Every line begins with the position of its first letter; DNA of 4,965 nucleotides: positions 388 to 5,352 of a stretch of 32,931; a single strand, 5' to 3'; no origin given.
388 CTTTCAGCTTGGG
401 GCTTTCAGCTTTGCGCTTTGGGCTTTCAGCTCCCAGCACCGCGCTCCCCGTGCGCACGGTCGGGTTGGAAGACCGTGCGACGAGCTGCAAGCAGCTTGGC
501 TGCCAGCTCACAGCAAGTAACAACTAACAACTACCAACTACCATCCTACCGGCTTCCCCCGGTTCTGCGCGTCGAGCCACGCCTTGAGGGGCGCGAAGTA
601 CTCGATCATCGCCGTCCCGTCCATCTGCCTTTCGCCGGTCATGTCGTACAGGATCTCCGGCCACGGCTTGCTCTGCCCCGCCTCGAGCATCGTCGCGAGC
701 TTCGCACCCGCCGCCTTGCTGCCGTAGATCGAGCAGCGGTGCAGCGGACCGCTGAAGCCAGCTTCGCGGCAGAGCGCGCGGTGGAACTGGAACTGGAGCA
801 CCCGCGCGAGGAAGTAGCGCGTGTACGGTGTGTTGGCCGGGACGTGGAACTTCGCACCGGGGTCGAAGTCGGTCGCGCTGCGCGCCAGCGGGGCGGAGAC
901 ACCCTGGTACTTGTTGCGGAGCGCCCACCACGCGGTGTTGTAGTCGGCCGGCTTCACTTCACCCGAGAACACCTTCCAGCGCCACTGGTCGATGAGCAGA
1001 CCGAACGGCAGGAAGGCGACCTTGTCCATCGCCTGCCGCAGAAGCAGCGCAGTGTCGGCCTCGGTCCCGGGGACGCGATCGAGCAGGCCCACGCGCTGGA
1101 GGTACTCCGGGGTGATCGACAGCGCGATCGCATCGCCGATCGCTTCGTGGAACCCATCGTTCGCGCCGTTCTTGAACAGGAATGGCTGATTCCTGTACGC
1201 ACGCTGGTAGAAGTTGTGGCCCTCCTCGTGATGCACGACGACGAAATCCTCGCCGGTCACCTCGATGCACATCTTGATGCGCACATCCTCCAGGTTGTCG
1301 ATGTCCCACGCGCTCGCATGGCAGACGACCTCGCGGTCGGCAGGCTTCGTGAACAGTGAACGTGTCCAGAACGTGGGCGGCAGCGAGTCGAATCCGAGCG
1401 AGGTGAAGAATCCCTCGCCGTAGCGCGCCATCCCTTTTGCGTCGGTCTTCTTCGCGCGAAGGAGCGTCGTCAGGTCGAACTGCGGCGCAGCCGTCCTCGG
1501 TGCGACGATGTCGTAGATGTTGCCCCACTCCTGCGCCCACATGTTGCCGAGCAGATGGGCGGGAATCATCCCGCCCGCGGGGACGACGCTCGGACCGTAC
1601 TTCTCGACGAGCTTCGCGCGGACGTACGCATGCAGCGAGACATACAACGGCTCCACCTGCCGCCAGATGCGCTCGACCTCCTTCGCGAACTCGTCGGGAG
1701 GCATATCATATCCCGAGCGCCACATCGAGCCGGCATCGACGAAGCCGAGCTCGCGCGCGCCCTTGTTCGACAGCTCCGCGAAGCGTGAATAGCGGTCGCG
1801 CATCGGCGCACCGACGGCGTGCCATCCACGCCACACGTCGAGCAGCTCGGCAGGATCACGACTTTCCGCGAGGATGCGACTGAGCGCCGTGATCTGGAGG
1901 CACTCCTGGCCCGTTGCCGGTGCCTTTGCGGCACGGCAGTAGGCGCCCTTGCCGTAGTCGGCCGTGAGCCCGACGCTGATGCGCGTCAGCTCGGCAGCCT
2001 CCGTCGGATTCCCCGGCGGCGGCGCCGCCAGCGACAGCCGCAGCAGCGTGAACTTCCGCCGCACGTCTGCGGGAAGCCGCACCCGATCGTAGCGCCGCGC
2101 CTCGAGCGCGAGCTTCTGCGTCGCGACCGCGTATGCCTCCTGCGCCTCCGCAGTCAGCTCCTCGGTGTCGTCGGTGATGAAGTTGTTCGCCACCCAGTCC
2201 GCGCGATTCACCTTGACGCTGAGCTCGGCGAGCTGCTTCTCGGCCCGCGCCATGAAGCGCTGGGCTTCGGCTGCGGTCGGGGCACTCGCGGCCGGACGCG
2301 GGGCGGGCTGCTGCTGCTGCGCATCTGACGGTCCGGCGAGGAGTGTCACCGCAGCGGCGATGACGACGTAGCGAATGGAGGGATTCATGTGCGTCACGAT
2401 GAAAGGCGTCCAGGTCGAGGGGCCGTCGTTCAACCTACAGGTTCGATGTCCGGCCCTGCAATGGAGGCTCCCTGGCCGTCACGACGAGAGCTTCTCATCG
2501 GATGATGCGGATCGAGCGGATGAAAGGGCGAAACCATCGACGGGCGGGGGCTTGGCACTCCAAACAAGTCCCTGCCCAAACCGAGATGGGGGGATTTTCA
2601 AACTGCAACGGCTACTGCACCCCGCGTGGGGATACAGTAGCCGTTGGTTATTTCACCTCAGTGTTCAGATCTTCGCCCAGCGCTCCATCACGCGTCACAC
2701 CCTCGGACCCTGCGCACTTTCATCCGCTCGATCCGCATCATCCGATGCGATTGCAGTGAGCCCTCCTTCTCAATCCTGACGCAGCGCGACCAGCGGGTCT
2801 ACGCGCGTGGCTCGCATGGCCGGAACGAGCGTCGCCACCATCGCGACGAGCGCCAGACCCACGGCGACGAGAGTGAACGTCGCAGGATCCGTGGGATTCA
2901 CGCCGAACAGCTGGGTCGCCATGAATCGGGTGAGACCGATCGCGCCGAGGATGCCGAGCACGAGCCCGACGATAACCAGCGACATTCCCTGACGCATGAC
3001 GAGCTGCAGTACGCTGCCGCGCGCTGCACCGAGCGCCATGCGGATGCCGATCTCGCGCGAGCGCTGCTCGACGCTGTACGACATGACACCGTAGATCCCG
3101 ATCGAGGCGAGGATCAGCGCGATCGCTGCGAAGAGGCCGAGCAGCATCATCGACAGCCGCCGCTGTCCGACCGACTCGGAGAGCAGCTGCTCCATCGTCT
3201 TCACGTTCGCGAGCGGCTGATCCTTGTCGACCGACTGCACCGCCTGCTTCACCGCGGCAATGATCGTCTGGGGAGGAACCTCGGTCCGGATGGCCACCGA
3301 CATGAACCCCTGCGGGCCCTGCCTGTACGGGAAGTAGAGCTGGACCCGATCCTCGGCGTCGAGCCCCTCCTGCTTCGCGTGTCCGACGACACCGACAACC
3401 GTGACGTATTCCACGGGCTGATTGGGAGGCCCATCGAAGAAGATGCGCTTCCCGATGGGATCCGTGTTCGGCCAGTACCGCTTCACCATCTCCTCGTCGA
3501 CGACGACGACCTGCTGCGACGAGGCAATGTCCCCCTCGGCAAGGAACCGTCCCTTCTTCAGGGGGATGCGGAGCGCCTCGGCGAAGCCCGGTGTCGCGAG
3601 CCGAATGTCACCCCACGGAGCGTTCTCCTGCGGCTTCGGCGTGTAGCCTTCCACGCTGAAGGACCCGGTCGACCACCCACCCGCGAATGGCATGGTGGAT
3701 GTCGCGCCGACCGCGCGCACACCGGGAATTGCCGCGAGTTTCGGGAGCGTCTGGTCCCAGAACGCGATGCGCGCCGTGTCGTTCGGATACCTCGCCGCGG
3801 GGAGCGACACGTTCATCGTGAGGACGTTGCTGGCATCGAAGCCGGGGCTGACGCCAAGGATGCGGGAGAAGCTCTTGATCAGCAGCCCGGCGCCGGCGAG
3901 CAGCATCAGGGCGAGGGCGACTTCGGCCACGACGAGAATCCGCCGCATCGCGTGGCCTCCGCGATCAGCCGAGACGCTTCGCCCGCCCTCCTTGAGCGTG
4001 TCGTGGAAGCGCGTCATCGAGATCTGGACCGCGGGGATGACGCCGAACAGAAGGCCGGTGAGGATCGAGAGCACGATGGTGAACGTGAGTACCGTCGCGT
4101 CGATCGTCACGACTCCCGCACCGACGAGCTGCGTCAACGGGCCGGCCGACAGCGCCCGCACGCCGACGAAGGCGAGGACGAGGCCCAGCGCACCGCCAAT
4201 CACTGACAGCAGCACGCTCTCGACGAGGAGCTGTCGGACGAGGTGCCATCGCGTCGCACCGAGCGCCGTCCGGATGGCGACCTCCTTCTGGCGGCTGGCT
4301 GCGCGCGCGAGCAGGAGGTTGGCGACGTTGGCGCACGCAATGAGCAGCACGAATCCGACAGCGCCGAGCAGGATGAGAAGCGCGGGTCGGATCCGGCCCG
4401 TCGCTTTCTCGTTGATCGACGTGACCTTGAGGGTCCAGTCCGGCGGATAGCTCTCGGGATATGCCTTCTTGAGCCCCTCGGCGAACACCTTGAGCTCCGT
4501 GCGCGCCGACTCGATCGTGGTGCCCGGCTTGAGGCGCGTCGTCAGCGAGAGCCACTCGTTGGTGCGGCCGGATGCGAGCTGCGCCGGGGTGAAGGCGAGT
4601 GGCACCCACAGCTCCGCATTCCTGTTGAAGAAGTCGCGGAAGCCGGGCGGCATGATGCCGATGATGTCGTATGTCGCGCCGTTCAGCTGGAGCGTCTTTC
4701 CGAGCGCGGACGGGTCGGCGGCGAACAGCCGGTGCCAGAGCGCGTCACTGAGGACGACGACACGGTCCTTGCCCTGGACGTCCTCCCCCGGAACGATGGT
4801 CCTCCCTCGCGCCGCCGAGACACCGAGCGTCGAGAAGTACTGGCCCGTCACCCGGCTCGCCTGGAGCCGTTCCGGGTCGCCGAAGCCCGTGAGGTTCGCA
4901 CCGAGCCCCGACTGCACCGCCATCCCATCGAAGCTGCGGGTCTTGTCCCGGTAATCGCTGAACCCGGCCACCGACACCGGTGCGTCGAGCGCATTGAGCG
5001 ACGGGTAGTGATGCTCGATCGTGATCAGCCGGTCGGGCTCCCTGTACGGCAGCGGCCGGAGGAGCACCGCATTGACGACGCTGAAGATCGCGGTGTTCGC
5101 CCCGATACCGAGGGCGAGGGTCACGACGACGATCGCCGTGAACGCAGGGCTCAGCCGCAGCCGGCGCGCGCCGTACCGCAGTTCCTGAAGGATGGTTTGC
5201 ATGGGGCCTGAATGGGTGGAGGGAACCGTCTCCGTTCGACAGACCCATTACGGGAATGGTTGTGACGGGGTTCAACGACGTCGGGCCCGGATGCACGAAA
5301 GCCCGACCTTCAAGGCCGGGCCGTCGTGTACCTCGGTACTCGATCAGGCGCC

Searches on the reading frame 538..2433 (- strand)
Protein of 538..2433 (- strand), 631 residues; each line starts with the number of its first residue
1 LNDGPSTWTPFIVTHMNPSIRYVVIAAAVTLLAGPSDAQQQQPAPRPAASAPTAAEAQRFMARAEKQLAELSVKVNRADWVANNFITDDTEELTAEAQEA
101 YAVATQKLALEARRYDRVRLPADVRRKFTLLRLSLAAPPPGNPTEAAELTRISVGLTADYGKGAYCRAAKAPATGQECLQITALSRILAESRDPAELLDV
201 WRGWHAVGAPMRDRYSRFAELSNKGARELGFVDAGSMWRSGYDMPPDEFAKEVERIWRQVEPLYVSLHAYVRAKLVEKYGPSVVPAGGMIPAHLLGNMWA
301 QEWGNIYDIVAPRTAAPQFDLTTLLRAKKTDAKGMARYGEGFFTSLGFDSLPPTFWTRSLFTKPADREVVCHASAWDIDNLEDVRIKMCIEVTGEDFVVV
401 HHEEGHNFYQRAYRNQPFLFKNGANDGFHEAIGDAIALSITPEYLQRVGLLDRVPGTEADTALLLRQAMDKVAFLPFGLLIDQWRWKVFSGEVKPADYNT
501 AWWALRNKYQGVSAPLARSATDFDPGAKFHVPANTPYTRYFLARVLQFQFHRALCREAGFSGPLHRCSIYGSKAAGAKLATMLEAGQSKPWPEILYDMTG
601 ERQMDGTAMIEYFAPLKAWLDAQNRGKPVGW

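Call 11: search_protein_families(library=pfam, proteins=[window:538-2433:-], max_evalue=0.001)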
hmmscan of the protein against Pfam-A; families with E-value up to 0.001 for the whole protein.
window:538-2433:- (631 aa): 1 family
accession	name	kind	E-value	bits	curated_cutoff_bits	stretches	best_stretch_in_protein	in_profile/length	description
PF01401.24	Peptidase_M2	-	8.4e-231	768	23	1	53-631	3-581/581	Angiotensin-converting enzyme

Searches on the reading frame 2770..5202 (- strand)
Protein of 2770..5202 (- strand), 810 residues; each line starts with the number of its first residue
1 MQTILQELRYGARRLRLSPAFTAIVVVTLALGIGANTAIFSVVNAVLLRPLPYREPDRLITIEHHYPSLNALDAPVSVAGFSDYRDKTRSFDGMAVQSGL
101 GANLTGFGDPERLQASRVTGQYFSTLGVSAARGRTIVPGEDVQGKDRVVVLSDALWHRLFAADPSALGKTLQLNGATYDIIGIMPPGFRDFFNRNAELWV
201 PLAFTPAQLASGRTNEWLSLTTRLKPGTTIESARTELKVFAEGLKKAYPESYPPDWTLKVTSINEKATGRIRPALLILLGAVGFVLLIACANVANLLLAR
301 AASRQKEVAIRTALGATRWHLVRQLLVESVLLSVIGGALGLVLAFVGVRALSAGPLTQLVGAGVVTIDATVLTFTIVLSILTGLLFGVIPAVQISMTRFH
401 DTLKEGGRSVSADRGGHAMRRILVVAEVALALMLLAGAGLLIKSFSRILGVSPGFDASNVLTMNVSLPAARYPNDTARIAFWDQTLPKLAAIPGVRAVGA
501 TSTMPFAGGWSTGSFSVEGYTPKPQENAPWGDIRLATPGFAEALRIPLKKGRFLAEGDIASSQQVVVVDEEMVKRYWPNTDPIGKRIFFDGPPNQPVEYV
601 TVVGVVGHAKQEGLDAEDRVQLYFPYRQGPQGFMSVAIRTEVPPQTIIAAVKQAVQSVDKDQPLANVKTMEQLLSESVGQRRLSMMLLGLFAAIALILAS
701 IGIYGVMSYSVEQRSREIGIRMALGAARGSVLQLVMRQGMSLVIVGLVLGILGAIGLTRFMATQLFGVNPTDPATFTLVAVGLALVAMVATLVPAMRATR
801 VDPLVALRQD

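Call 11: search_protein_families(library=pfam, proteins=[window:2770-5202:-], max_evalue=0.001)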
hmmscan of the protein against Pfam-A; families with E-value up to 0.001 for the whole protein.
window:2770-5202:- (810 aa): 2 families
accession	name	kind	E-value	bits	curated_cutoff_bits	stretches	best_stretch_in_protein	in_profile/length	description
PF12704.14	MacB_PCD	-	1.2e-39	137.1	27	2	22-238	1-205/207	MacB-like periplasmic core domain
PF02687.27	FtsX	-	5e-27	94.8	25.5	2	690-803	2-120/120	FtsX-like permease C-terminal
